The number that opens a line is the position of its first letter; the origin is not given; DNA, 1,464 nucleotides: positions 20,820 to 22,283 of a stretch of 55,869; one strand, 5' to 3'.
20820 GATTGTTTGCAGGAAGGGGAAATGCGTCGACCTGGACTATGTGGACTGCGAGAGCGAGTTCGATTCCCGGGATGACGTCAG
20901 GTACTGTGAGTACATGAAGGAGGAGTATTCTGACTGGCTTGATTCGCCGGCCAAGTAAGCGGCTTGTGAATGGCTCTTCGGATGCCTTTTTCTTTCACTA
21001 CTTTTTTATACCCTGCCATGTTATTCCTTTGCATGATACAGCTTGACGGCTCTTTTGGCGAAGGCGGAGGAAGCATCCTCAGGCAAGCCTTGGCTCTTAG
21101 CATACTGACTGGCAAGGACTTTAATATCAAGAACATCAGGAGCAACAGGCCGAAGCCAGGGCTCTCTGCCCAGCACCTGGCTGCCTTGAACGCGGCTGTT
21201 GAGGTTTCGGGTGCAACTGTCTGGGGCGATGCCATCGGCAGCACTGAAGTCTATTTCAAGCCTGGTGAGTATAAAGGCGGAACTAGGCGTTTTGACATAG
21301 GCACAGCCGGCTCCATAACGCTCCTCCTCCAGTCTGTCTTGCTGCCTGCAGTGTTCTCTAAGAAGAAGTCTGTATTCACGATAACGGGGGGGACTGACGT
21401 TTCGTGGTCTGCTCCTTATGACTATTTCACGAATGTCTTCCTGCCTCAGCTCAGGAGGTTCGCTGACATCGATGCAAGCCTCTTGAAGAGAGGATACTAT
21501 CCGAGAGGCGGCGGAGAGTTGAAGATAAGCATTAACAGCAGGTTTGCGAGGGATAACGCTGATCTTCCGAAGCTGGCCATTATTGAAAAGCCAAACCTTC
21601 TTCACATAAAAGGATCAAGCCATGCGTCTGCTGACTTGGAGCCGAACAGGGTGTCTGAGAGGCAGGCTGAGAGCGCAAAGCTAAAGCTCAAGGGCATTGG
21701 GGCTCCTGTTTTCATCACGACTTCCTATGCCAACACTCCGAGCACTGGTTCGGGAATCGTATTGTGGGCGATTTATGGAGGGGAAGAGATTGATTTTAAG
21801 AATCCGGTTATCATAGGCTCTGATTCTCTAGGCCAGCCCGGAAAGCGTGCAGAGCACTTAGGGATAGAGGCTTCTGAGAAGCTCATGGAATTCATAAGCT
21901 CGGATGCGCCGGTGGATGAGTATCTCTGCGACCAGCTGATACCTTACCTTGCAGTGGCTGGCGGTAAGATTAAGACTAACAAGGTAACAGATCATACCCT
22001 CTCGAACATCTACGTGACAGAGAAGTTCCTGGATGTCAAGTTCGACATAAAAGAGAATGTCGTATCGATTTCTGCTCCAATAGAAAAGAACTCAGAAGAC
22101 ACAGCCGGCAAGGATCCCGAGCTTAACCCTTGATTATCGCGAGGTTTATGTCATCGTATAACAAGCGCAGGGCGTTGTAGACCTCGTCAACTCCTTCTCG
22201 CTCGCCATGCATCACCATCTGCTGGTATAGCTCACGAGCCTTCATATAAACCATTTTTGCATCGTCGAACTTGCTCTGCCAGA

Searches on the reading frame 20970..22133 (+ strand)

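Call 36: search_protein_families(library=pfam, proteins=[window:20970-22133:+], max_evalue=0.001)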
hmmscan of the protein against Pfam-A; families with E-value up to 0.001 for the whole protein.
window:20970-22133:+ (387 aa): 2 families
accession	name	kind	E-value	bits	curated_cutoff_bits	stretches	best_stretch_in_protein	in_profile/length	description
PF01137.26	RTC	-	5.2e-76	255.1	27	1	30-360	2-221/221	RNA 3'-terminal phosphate cyclase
PF05189.18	RTC_insert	-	4.3e-13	50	23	1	206-310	2-102/102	RNA 3'-terminal phosphate cyclase (RTC), insert domain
